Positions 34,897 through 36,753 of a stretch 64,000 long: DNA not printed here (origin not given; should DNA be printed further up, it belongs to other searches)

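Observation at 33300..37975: Second SufS-like fusion co-transcribed with a Cys-rich sugar-isomerase-like unknown and a divergent PucR regulator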

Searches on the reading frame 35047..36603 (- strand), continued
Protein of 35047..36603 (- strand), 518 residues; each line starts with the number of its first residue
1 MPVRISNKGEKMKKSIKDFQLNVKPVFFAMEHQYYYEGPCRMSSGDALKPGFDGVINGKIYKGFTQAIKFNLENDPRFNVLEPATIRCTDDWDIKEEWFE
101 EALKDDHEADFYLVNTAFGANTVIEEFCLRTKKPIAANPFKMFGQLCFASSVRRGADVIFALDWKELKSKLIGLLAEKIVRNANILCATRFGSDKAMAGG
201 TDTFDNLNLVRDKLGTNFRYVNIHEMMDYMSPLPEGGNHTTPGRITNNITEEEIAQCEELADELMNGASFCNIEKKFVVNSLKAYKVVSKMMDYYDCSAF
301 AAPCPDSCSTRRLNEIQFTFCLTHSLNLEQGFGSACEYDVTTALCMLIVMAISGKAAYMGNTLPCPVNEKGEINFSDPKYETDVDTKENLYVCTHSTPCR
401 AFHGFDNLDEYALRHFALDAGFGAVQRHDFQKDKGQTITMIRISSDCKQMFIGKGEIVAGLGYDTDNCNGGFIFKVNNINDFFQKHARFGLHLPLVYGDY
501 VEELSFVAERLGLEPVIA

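Call 22: find_related_loci(query=A1, collection=genome_contigs, flank=10000)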
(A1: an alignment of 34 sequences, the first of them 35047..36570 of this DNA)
Query A1 (507 aa) in genome_contigs; peptide patterns used: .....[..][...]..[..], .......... (x = any residue, [..] = any of these).
255 stretches matched a pattern; 202 encode a relative of the query (tblastn E <= 1e-3); the best 80 are kept; 79 distinct loci.
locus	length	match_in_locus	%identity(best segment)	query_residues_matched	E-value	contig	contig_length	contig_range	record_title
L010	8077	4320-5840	77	3-507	0e+0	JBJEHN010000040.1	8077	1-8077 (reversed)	MAG: Coriobacteriales bacterium isolate FUKU06_bin.003 NODE_1647_length_8077_cov_19.749439, whole genome shotgun sequenc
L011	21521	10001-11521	77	3-507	0e+0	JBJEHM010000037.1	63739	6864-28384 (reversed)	MAG: Coriobacteriales bacterium isolate PUUB41_bin.032 NODE_202_length_63739_cov_19.065385, whole genome shotgun sequenc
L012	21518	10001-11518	75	3-507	0e+0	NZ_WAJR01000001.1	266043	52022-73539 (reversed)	Ellagibacter isourolithinifaciens strain DSM 104140 DSM104140T_contig_001, whole genome shotgun sequence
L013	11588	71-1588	75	3-507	0e+0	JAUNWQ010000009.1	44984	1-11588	MAG: Coriobacteriia bacterium isolate S9M_St_31 NODE_368_length_44984_cov_7.632019, whole genome shotgun sequence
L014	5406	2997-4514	72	3-507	0e+0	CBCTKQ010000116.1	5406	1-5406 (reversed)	MAG TPA_asm: uncultured Eggerthellaceae bacterium isolate SRR20550302_concoct_32 genome assembly, contig: ERZ24911541.56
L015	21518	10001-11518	71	3-507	0e+0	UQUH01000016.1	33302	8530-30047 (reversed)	uncultured Coriobacteriaceae bacterium isolate UMGS650 genome assembly, contig: NODE_586_length_33302_cov_5.563991, whol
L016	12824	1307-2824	71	3-507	0e+0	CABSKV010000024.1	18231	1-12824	MAG TPA_asm: uncultured Coriobacteriia bacterium isolate MGYG-HGUT-02686 genome assembly, contig: GUT_GENOME158324_24, w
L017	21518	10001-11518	71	3-507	0e+0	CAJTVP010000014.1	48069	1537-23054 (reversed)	MAG TPA_asm: uncultured Eggerthellaceae bacterium isolate MGBC120343 genome assembly, contig: MGBC120343.14, whole genom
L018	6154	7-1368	75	55-507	0e+0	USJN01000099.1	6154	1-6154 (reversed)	uncultured Coriobacteriaceae bacterium isolate UMGS1773 genome assembly, contig: NODE_5707_length_6154_cov_2.524348, who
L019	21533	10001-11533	58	1-507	0e+0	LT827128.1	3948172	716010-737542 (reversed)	Gordonibacter sp. Marseille-P2775 genome assembly, chromosome: contig00001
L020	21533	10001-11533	58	1-507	0e+0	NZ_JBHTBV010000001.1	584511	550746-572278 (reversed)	Gordonibacter pamelaeae strain CCUG 55131 GCM70025281_59, whole genome shotgun sequence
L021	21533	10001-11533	58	1-507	0e+0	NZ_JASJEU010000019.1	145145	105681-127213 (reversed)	Gordonibacter faecis strain KGMB12511 contig00019, whole genome shotgun sequence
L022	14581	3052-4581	53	1-507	2e-175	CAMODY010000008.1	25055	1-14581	MAG: uncultured Clostridia bacterium isolate SRR873602_bin.47_metaWRAP_v1.3_MAG genome assembly, contig: NODE_3473_lengt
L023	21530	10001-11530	51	1-506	2e-172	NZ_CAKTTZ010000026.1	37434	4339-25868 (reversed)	MAG: uncultured Ellagibacter sp. isolate REFINED_METABAT215_TOP10_CONTIGS_1500_ASSEMBLY_K77_MERGED__Hadza_PheChl_Fiber-H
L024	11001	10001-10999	73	3-335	1e-172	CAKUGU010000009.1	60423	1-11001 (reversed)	MAG: uncultured Ellagibacter sp. isolate REFINED_METABAT215_TOP10_CONTIGS_1500_ASSEMBLY_K77_MERGED__Hadza_PheChl_Fiber-H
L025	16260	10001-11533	59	1-507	0e+0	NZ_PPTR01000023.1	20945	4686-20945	Gordonibacter sp. 28C NODE_23, whole genome shotgun sequence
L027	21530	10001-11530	50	1-507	8e-165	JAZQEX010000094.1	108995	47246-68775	MAG: Eubacterium sp. isolate T1900044633_TS20190099.MAGScoT_cleanbin_000044 SGB_1096_k141_886447, whole genome shotgun s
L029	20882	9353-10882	49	1-507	2e-159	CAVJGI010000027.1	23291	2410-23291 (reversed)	Ruminococcus bicirculans (ex Wegman et al. 2014) isolate H07682-L1_cleanbin_000004 genome assembly, contig: Spades_H0768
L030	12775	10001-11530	50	1-507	6e-159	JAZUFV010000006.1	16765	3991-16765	MAG: Lachnospiraceae bacterium isolate T1900045291_TH20190061.MAGScoT_cleanbin_000029 SGB_6035_k141_2122218, whole genom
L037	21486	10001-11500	46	7-503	7e-145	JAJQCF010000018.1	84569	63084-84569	MAG: Oscillospiraceae bacterium isolate C.6_5 NODE_50_length_84569_cov_22.616951, whole genome shotgun sequence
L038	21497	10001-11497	47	7-503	1e-144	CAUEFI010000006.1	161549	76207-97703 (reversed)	MAG TPA_asm: uncultured Oscillospiraceae bacterium isolate SRR17382081_bin.10_MetaWRAP_v1.3_MAG genome assembly, contig:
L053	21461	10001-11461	45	7-491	2e-137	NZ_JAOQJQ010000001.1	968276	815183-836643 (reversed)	Brotonthovivens ammoniilytica strain Sanger_109 .14207_7_10.1, whole genome shotgun sequence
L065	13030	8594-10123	43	1-507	8e-133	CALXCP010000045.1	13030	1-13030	MAG: uncultured Oscillospiraceae bacterium isolate BRZ_BD__bin41 genome assembly, contig: BRZ_BD__NODE_3476_length_13030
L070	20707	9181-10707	42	1-505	7e-131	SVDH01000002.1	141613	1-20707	MAG: Lachnospiraceae bacterium isolate SIG275 NODE_113_length_141613_cov_6.152103, whole genome shotgun sequence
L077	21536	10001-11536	43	1-507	1e-128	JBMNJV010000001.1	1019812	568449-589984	MAG: Saccharofermentanales bacterium isolate SBF912LR0HQ0039 contig_43135, whole genome shotgun sequence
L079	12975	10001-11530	43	1-507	2e-128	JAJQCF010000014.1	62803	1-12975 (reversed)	MAG: Oscillospiraceae bacterium isolate C.6_5 NODE_80_length_62803_cov_20.724740, whole genome shotgun sequence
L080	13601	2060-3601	42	1-507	8e-128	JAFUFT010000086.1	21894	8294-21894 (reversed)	MAG: Oscillospiraceae bacterium isolate RGIG4454 Roe_deer_Omasum-4__c137689, whole genome shotgun sequence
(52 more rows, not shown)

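Call 27: predict_structure(alignment_id=A1)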
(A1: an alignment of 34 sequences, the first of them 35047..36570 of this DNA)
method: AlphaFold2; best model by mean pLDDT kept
length: 507 residues; sequences in the alignment: 34
mean_pLDDT: 91.8   pTM: 0.92
mean pLDDT of the five models: 91.8, 91.5, 90.5, 90.5, 90.3
residues with pLDDT >= 90: 386; 70-90: 102; 50-70: 19; < 50: 0
segments of 3 or more residues with pLDDT < 50: none
pLDDT, mean of each block of 10 residues (from residue 1): 94 94 72 79 89 94 95 89 89 96 86 92 91 83 94 95 98 91 59 91 96 93 92 94 98 97 96 97 97 81 89 97 93 97 95 93 88 92 91 95 88 93 98 96 97 86 97 94 97 98 98
secondary structure, 60 per line:
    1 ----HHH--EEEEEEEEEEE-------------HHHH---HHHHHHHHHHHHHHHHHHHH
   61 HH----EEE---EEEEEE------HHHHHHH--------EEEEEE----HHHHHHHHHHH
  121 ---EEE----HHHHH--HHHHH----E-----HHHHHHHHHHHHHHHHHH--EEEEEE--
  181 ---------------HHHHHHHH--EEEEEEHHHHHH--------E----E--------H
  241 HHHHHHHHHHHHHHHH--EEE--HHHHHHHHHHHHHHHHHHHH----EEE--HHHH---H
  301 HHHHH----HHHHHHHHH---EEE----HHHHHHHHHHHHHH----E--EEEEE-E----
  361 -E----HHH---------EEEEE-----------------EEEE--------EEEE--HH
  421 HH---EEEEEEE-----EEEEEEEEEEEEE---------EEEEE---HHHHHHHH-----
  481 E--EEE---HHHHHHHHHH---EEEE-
elements in order: E10-20 H34-37 H41-62 E67-69 E73-78 H85-91 E100-105 H110-120 E124-126 H131-135 H138-142 H153-170 E173-178 H196-203 E206-211 H212-217 H240-256 E259-261 H264-283 E288-290 H293-296 H300-305 H310-318 E322-324 H329-342 E350-354 E379-383 E401-404 E413-416 H419-422 E426-432 E438-450 E460-464 H468-475 E484-486 H490-499 E503-506

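Call 29: fold_search(model_id=the predicted structure, library=pdb)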
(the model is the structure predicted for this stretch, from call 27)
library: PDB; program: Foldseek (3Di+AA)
matches with E <= 10: 831; with E <= 0.001: 41
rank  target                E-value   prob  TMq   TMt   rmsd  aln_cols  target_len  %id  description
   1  7cyy_D                3.1e-20  1.00  0.66  0.68   4.8       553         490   11  Crystal structure of Arabinose isomerase from hybrid AI8 with Adonitol (released 2021-09-08)
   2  4r1p_B                6.4e-20  1.00  0.64  0.65   5.6       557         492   12  Crystal Structure of Thermophilic Geobacillus kaustophilus L-Arabinose isomerase with Mn2+ (released 2015-08-12)
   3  7cyy_B                6.8e-20  1.00  0.65  0.67   5.5       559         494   12  Crystal structure of Arabinose isomerase from hybrid AI8 with Adonitol (released 2021-09-08)
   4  7chl_B                8.1e-20  1.00  0.68  0.69   5.3       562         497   13  Crystal structure of hybrid Arabinose isomerase AI-10 (released 2021-10-20)
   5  7ch3_B                8.1e-20  1.00  0.65  0.66   5.9       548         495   14  Crystal structure of Arabinose isomerase from hyper thermophilic bacterium Thermotoga maritima (TMAI) triple mutant (K (released 2021-10-20)
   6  4r1o_B                9.2e-20  1.00  0.65  0.66   5.3       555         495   12  Crystal Structure of Thermophilic Geobacillus kaustophilus L-Arabinose isomerase (released 2015-08-12)
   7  7chl_F                9.7e-20  1.00  0.67  0.68   5.4       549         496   12  Crystal structure of hybrid Arabinose isomerase AI-10 (released 2021-10-20)
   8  7cyy_A                1.3e-19  1.00  0.66  0.68   4.9       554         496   11  Crystal structure of Arabinose isomerase from hybrid AI8 with Adonitol (released 2021-09-08)
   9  7cyy_E                1.4e-19  1.00  0.66  0.68   5.1       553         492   12  Crystal structure of Arabinose isomerase from hybrid AI8 with Adonitol (released 2021-09-08)
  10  4r1o_E                1.9e-19  1.00  0.67  0.68   4.9       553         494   12  Crystal Structure of Thermophilic Geobacillus kaustophilus L-Arabinose isomerase (released 2015-08-12)
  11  7cxo_F                2.8e-19  1.00  0.68  0.69   4.6       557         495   13  Crystal structure of Arabinose isomerase from hybrid AI10 (released 2021-09-08)
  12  7chl_A                3.0e-19  1.00  0.66  0.67   5.3       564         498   13  Crystal structure of hybrid Arabinose isomerase AI-10 (released 2021-10-20)
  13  7cyy_F                3.2e-19  1.00  0.67  0.68   4.8       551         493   12  Crystal structure of Arabinose isomerase from hybrid AI8 with Adonitol (released 2021-09-08)
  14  4r1q_B                3.4e-19  1.00  0.64  0.65   5.6       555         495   12  Crystal Structure of Thermophilic Geobacillus kaustophilus L-Arabinose isomerase in complex with L-arabitol (released 2015-08-12)
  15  4r1p_F                3.8e-19  1.00  0.66  0.68   5.0       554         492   12  Crystal Structure of Thermophilic Geobacillus kaustophilus L-Arabinose isomerase with Mn2+ (released 2015-08-12)
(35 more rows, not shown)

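Call 34: search_solved_structures(query=A1, max_evalue=10, show_alignments=3)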
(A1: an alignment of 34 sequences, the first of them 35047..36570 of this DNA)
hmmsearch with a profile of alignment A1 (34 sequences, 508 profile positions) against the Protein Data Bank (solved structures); distinct sequences matched with E-value up to 10: 3.
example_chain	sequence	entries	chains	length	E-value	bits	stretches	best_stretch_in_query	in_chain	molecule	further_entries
5vky_A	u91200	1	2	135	0.55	12.1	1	366-422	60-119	Topoisomerase I damage affected protein 2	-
4ghj_A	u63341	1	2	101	0.85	11.4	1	218-273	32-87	Probable transcriptional regulator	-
3bm3_A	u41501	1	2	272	1.3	10.9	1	207-268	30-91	PspGI restriction endonuclease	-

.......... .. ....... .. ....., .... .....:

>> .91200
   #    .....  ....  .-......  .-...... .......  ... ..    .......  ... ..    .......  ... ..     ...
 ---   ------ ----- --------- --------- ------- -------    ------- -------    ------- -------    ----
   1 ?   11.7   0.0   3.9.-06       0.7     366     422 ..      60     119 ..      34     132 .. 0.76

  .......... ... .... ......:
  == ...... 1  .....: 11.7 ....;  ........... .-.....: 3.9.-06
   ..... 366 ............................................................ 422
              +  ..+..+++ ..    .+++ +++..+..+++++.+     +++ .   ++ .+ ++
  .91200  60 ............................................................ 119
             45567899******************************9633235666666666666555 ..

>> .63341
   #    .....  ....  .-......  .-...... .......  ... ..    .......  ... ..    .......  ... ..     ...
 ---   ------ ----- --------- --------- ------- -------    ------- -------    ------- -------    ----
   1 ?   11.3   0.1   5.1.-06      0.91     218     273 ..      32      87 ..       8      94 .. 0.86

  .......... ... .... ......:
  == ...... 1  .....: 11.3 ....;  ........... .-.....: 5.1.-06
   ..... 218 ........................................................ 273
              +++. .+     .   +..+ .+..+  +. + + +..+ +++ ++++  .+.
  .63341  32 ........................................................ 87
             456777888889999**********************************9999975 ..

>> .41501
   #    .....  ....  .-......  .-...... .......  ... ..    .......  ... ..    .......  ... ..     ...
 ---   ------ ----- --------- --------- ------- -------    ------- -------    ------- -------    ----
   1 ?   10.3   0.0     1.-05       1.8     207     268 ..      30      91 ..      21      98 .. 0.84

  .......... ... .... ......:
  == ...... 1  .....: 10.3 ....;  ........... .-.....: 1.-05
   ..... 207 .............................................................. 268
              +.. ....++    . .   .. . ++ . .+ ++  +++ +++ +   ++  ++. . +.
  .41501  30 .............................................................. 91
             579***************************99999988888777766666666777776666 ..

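Call 66: search_protein_families(library=pfam, proteins=[L038:13710-15206:+, L053:5103-6434:+, L065:6697-8013:-, L065:2085-4031:-, L080:66-1538:-, L025:6341-7819:+, L002:6604-8004:+, L020:13919-15604:+, L070:2364-3677:+, L079:3827-5044:-], max_evalue=0.0001)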
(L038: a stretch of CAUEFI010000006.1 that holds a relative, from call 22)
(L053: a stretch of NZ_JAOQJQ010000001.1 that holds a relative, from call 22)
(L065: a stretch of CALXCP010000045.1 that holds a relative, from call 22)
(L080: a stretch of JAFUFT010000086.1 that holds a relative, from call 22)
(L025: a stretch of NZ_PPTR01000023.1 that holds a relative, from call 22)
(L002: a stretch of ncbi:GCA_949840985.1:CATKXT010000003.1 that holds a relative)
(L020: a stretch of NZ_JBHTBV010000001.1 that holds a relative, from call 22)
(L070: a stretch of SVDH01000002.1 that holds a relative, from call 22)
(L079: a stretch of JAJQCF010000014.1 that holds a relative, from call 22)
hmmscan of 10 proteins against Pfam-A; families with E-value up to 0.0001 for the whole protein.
L038:13710-15206:+ (498 aa): 2 families
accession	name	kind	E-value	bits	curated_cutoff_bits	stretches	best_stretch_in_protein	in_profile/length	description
PF00939.25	Na_sulph_symp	-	6.2e-22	78.7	27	1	26-492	4-466/472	Sodium:sulfate symporter transmembrane region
PF03600.22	CitMHS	-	2.2e-13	50.5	31.9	1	65-439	4-336/336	Citrate transporter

L053:5103-6434:+ (443 aa): 1 family
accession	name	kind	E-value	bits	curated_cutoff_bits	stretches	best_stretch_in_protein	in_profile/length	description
PF07690.21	MFS_1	-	2.7e-21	76.3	33.4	2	254-422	2-180/347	Major Facilitator Superfamily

L065:6697-8013:- (438 aa): 1 family
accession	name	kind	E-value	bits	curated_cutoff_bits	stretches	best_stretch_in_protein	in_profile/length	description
PF06808.19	DctM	-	1.1e-95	321.4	23.8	1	11-425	1-412/413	Tripartite ATP-independent periplasmic transporter, DctM component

L065:2085-4031:- (648 aa): 12 families
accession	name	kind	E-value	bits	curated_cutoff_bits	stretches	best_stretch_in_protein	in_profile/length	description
PF00724.26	Oxidored_FMN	-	4.1e-62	210.9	27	1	8-344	2-341/342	NADH:flavin oxidoreductase / NADH oxidase family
PF07992.20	Pyr_redox_2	-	7e-23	81.9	26.1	1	390-614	2-246/291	Pyridine nucleotide-disulphide oxidoreductase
PF12831.13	FAD_oxidored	-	1.9e-16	60.8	27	2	391-430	2-41/416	FAD dependent oxidoreductase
PF00070.33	Pyr_redox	-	1.3e-14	54.9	22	1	514-547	2-35/82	Pyridine nucleotide-disulphide oxidoreductase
PF01134.28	GIDA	-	7.4e-13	48.8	22.1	2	513-542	1-30/391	Glucose inhibited division protein A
PF13450.12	NAD_binding_8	-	1.6e-11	44.7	21.9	0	393-436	1-41/68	NAD(P)-binding Rossmann-like domain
PF00890.30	FAD_binding_2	-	2e-11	44.2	20.4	2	391-425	2-36/414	FAD binding domain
PF01266.30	DAO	-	1.4e-09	38.4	27.9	1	513-547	1-35/353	FAD dependent oxidoreductase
PF13738.12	Pyr_redox_3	-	6.1e-09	36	30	0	475-563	127-219/305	Pyridine nucleotide-disulphide oxidoreductase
PF01262.27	AlaDh_PNT_C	-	2.3e-08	34.2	23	0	384-420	24-60/214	Alanine dehydrogenase/PNT, C-terminal domain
PF03486.20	HI0933_like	-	5.1e-08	33.1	50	0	513-546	2-35/244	HI0933-like protein Rossmann domain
PF01494.25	FAD_binding_3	-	8.3e-05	22.4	22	0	513-547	3-37/349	FAD binding domain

L080:66-1538:- (490 aa): 1 family
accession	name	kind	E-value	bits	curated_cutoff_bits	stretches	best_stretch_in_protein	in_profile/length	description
PF00474.23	SSF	-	1.8e-22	80.3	22.8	1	40-421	1-394/406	Sodium:solute symporter family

L025:6341-7819:+ (492 aa): 2 families
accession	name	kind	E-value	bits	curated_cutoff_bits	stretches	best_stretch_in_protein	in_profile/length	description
PF07690.21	MFS_1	-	1.7e-31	109.8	33.4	1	49-390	14-344/347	Major Facilitator Superfamily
PF00083.30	Sugar_tr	-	7.9e-10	38.6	22.3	1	74-209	48-181/452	Sugar (and other) transporter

L002:6604-8004:+ (466 aa): 1 family
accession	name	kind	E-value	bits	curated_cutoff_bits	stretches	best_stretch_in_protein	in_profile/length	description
PF07690.21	MFS_1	-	2.1e-37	129.3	33.4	1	16-407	3-346/347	Major Facilitator Superfamily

L020:13919-15604:+ (561 aa): 0 families

L070:2364-3677:+ (437 aa): 1 family
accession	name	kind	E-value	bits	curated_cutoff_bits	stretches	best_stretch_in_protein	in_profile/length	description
PF02515.22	CoA_transf_3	-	1.6e-81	274.7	23.3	1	38-403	1-356/366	CoA-transferase family III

L079:3827-5044:- (405 aa): 2 families
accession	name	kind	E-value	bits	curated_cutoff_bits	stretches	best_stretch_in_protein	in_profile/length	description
PF01979.26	Amidohydro_1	-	6.4e-26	91.9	25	1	55-397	1-344/345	Amidohydrolase family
PF07969.17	Amidohydro_3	-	1.7e-15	58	29.7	1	199-399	255-472/472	Amidohydrolase family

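Call 67: search_protein_families(library=pfam, alignment_id=A1, max_evalue=1)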
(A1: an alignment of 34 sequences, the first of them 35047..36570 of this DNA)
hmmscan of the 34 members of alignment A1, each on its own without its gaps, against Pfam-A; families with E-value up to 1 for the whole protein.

A. member 1, window:35047-36570:- (507 aa): 2 families
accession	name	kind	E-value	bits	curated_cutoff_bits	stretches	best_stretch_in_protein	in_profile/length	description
PF02952.23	Fucose_iso_C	-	0.013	15.6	29.3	1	419-503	44-138/143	L-fucose isomerase, C-terminal domain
PF20532.3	DUF6747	-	0.36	11.8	27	0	258-281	14-37/55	Family of unknown function (DUF6747)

B. families by the number of members that match (of 34 scanned): 8 families
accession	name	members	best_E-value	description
PF02952.23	Fucose_iso_C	13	6.9e-05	L-fucose isomerase, C-terminal domain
PF06356.17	DUF1064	1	0.038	Protein of unknown function (DUF1064)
PF20256.3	MoCoBD_2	1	0.058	Molybdopterin cofactor-binding domain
PF25212.1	HVO_A0114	1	0.14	HVO_A0114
PF16597.10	Thyroglob_assoc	1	0.23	Thyroglobulin_1 repeat associated disordered domain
PF11965.13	DUF3479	1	0.23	Domain of unknown function (DUF3479)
PF22391.1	DUF6975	1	0.24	Family of unknown function (DUF6975)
PF20532.3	DUF6747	1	0.36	Family of unknown function (DUF6747)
